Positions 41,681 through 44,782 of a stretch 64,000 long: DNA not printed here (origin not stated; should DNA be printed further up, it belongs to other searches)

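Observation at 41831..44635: HEAT-repeat::PilT fusion ATPase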

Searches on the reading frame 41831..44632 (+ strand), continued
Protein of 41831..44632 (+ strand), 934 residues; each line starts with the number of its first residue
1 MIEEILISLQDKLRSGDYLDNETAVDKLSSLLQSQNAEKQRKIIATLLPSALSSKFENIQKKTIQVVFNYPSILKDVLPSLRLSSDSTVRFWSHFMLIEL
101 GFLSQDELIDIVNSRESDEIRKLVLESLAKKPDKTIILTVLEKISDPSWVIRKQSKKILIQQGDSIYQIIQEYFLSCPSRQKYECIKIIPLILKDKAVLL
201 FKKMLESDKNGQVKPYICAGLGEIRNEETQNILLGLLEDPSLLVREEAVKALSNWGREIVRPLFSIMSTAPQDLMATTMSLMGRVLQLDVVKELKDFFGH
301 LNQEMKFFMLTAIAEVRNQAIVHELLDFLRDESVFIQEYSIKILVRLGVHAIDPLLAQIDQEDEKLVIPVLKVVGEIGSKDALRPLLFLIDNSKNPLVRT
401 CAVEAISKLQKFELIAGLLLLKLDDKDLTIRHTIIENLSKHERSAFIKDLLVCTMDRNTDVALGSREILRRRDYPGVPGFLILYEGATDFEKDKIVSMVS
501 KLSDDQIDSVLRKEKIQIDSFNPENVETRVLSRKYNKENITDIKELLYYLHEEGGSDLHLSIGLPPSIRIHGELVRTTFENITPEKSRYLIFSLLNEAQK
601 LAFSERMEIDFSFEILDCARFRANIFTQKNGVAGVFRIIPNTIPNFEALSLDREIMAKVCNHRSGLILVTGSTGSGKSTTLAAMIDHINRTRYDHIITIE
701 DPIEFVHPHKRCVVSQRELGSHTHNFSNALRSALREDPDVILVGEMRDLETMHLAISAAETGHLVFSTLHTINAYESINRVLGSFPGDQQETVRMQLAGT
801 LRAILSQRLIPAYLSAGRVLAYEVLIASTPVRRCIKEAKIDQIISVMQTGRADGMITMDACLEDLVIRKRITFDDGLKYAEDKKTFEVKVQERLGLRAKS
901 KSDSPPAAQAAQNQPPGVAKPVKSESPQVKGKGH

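Call 46: find_encoding_contigs(protein=P0111, flank=8000, max_places=1)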
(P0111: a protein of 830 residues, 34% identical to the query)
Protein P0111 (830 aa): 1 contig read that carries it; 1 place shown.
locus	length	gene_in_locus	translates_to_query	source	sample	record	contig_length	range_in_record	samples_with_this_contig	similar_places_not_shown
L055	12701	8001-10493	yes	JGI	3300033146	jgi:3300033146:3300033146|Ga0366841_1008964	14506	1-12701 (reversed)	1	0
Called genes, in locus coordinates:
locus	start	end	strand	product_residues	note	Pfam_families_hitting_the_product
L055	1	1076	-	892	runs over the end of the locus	-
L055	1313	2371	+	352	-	PF08541:ACP_syn_III_C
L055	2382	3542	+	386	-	PF00108:Thiolase_N, PF22691:Thiolase_C_1, PF02803:Thiolase_C (weak)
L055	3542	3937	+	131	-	PF12172:zf-ChsH2, PF01796:OB_ChsH2_C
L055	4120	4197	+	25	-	-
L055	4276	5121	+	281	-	PF01435:Peptidase_M48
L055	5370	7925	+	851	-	PF00069:Pkinase, PF03109:ABC1 (faint), PF07714:PK_Tyr_Ser-Thr, PF01636:APH (weak), PF14559:TPR_19 (faint)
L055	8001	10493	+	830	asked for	PF13513:HEAT_EZ (faint), PF02985:HEAT (faint), PF13646:HEAT_2, PF03130:HEAT_PBS (weak), PF00437:T2SSE, PF13401:AAA_22 (faint)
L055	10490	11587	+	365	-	PF00437:T2SSE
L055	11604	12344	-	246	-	-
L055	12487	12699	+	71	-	?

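Call 48: search_protein_families(library=pfam, proteins=[L004:10884-13910:-, L001:6926-9979:-, L005:4945-7974:+, L004:7162-7875:+], max_evalue=0.001)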
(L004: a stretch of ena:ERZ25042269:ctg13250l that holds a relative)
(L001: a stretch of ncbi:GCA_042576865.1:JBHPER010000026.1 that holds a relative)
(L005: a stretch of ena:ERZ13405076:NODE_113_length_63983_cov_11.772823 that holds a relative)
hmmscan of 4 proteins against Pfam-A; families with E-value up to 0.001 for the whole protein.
L004:10884-13910:- (1008 aa): 12 families
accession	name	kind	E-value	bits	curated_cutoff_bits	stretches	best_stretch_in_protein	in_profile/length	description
PF13646.12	HEAT_2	-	1.8e-59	198.5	27.7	7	68-147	6-87/88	HEAT repeats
PF02985.28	HEAT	-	3e-27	92.5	23.5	0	400-425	1-26/31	HEAT repeat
PF00211.25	Guanylate_cyc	-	4e-25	88.9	21.9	1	839-1005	3-180/183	Adenylate and Guanylate cyclase catalytic domain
PF03130.22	HEAT_PBS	-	1.7e-08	34.6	20.9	0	200-226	1-27/27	PBS lyase HEAT-like repeat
PF16804.11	DUF5071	-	3.5e-07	31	27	0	399-448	25-71/119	Domain of unknown function (DUF5071)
PF18991.6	DUF5724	-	8.6e-06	24.5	25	1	167-316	412-564/1214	Family of unknown function (DUF5724)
PF13513.12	HEAT_EZ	-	9.5e-06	26.5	27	0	398-423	27-52/55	HEAT-like repeat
PF16589.12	BRCT_2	-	4e-05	24.3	27.3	0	780-818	17-52/86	BRCT domain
PF12717.13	Cnd1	-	6.2e-05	23.6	26.4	0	720-757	26-63/162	non-SMC mitotic condensation complex subunit 1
PF00514.29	Arm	-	0.00033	21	20.6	0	513-538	3-28/41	Armadillo/beta-catenin-like repeat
PF24714.1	TOR1L1_N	-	0.00049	20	43.3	0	32-59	212-239/281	TORTIFOLIA1 N-terminal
PF08713.17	DNA_alkylation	-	0.00068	19.8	21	0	395-451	151-207/213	DNA alkylation repair enzyme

L001:6926-9979:- (1017 aa): 4 families
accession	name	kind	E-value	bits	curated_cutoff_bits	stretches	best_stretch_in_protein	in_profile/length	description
PF13646.12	HEAT_2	-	1.1e-33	115.7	27.7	2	411-481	2-75/88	HEAT repeats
PF00211.25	Guanylate_cyc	-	7.9e-20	71.7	21.9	1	852-1005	7-172/183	Adenylate and Guanylate cyclase catalytic domain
PF02985.28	HEAT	-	1.1e-17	62.9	23.5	0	36-63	2-29/31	HEAT repeat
PF24714.1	TOR1L1_N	-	0.00047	20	43.3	0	33-85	210-265/281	TORTIFOLIA1 N-terminal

L005:4945-7974:+ (1009 aa): 8 families
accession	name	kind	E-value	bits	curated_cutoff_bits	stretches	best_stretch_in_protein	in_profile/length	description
PF13646.12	HEAT_2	-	2.2e-49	166.1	27.7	7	401-472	1-75/88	HEAT repeats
PF00211.25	Guanylate_cyc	-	5.7e-22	78.6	21.9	1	840-1006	4-181/183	Adenylate and Guanylate cyclase catalytic domain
PF02985.28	HEAT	-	1.3e-20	71.9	23.5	0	400-425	1-26/31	HEAT repeat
PF03130.22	HEAT_PBS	-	9.3e-16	57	20.9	0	201-225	2-26/27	PBS lyase HEAT-like repeat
PF16804.11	DUF5071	-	4.6e-07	30.6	27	0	125-166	27-68/119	Domain of unknown function (DUF5071)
PF13513.12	HEAT_EZ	-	1.2e-05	26.2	27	0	399-426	28-55/55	HEAT-like repeat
PF18991.6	DUF5724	-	3.4e-05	22.5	25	0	173-319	418-567/1214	Family of unknown function (DUF5724)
PF00514.29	Arm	-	6.6e-05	23.3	20.6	0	397-423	10-36/41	Armadillo/beta-catenin-like repeat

L004:7162-7875:+ (237 aa): 1 family
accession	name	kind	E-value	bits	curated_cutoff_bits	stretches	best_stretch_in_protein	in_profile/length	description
PF12728.13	HTH_17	-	2.9e-07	31.1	27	1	9-66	1-50/51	Helix-turn-helix domain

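Call 50: search_solved_structures(query=L004:10884-11480:-, max_evalue=0.001, show_alignments=2)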
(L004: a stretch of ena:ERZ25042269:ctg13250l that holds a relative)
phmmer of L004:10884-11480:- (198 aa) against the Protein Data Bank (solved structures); distinct sequences matched with E-value up to 0.001: 52.
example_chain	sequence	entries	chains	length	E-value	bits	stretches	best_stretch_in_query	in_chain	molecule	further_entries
3mr7_A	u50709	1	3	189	4.7e-19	72.1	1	36-192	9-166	Adenylate/guanylate cyclase/hydrolase, alpha/beta fold family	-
4wp3_A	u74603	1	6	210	1.9e-15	60.4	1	18-165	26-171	Ma1120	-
4wp8_A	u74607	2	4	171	1.4e-14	57.6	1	36-165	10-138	Ma1120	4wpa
4wp9_A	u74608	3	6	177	1.5e-14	57.5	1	36-165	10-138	Ma1120 | Cyclase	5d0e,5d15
3r5g_A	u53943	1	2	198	3.6e-14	56.2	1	30-196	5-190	CyaB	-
9bcv_A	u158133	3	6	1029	1e-12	51.5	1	22-194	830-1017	Atrial natriuretic peptide receptor 1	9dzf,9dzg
9dzh_A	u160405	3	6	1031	1e-12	51.5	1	22-194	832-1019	Atrial natriuretic peptide receptor 1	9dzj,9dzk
9bcl_A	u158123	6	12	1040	1.1e-12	51.4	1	22-194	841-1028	Atrial natriuretic peptide receptor 1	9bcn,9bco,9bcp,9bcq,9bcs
5d0g_A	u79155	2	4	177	1.4e-12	51.1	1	36-165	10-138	Cyclase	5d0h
5oyh_A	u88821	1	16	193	2.4e-11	47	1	33-187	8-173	Nucleotide cyclase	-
7pd4_A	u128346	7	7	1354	1e-10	45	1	27-177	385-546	Adenylate cyclase 9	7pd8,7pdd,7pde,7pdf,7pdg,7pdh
6r4o_A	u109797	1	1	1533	1.3e-10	44.6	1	27-177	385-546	Adenylate cyclase 9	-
6r3q_A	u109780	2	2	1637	1.5e-10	44.4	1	27-177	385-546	Adenylate cyclase 9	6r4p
5x4t_A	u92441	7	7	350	2.9e-10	43.5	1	36-153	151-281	Photoactivated adenylyl cyclase | Family 3 adenylate cyclase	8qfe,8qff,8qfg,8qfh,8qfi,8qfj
9f1z_A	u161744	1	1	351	2.9e-10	43.5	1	36-153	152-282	Family 3 adenylate cyclase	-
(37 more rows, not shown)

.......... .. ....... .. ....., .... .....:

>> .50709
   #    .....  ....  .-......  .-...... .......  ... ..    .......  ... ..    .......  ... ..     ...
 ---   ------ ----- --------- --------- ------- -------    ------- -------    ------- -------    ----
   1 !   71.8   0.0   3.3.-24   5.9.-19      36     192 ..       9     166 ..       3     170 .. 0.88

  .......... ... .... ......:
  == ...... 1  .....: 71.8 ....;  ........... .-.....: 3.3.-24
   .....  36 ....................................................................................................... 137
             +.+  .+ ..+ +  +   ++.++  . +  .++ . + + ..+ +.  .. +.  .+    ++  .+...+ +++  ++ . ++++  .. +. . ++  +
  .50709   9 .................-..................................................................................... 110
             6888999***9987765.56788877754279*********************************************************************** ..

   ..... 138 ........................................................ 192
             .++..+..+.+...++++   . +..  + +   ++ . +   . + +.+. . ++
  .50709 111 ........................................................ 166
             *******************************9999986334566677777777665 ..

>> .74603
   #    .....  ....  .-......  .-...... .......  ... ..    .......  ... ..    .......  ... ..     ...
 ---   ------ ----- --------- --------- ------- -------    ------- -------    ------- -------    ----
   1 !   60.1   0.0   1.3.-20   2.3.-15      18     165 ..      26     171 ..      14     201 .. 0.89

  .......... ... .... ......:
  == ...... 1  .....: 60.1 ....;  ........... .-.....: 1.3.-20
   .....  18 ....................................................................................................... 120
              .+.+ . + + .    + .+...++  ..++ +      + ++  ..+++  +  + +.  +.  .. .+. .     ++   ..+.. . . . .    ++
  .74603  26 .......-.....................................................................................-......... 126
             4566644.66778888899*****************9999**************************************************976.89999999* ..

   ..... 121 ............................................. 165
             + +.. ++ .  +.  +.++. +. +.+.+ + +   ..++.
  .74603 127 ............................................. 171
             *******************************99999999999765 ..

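Call 56: fold_search(model_id=the predicted structure, library=pdb)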
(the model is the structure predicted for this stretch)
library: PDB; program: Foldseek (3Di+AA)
matches with E <= 10: 1224; with E <= 0.001: 265
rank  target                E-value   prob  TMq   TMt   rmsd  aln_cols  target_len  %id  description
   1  6ok2_A                3.6e-26  1.00  0.30  0.69   8.3       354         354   48  PilT4 from Geobacter metallireducens bound to ADP: C3ocococ conformation (released 2019-11-20)
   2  6ojx_B                5.1e-26  1.00  0.30  0.69   8.3       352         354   48  PilT4 from Geobacter metallireducens bound to ATP (released 2019-11-20)
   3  6ojz_C                6.0e-26  1.00  0.28  0.64   8.9       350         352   48  PilT4 from Geobacter metallireducens bound to ADP with partial occupancy: C3ocococ conformation (released 2019-11-20)
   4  6okv_B                6.5e-26  1.00  0.29  0.67   8.6       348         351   49  PilT4 from Geobacter metallireducens bound to AMP-PNP: C2ccocco conformation (released 2019-11-20)
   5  6ojx_A                8.0e-26  1.00  0.30  0.69   8.3       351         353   48  PilT4 from Geobacter metallireducens bound to ATP (released 2019-11-20)
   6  6ojz_D                9.7e-26  1.00  0.28  0.66   9.5       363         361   47  PilT4 from Geobacter metallireducens bound to ADP with partial occupancy: C3ocococ conformation (released 2019-11-20)
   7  6ok2_D                1.1e-25  1.00  0.29  0.67   9.3       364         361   47  PilT4 from Geobacter metallireducens bound to ADP: C3ocococ conformation (released 2019-11-20)
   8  6ojy_B                1.3e-25  1.00  0.29  0.66   9.0       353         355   48  Methylated PilT4 from Geobacter metallireducens bound to sulfate: C3ocococ conformation (released 2019-11-20)
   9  6ojy_E                1.5e-25  1.00  0.29  0.66   8.4       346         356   49  Methylated PilT4 from Geobacter metallireducens bound to sulfate: C3ocococ conformation (released 2019-11-20)
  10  6okv_D                1.6e-25  1.00  0.29  0.68   8.8       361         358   48  PilT4 from Geobacter metallireducens bound to AMP-PNP: C2ccocco conformation (released 2019-11-20)
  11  6ojy_C                1.9e-25  1.00  0.29  0.68   8.5       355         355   48  Methylated PilT4 from Geobacter metallireducens bound to sulfate: C3ocococ conformation (released 2019-11-20)
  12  6ojy_A                2.0e-25  1.00  0.29  0.68   8.4       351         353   48  Methylated PilT4 from Geobacter metallireducens bound to sulfate: C3ocococ conformation (released 2019-11-20)
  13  6ojy_D                3.9e-25  1.00  0.29  0.68   8.7       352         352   48  Methylated PilT4 from Geobacter metallireducens bound to sulfate: C3ocococ conformation (released 2019-11-20)
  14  5zfq_A                4.8e-25  1.00  0.28  0.65   9.5       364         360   46  Crystal structure of PilT-4, a retraction ATPase motor of Type IV pilus , from Geobacter sulfurreducens (released 2018-09-19)
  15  6ojy_F                6.8e-25  1.00  0.29  0.67   8.7       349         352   49  Methylated PilT4 from Geobacter metallireducens bound to sulfate: C3ocococ conformation (released 2019-11-20)
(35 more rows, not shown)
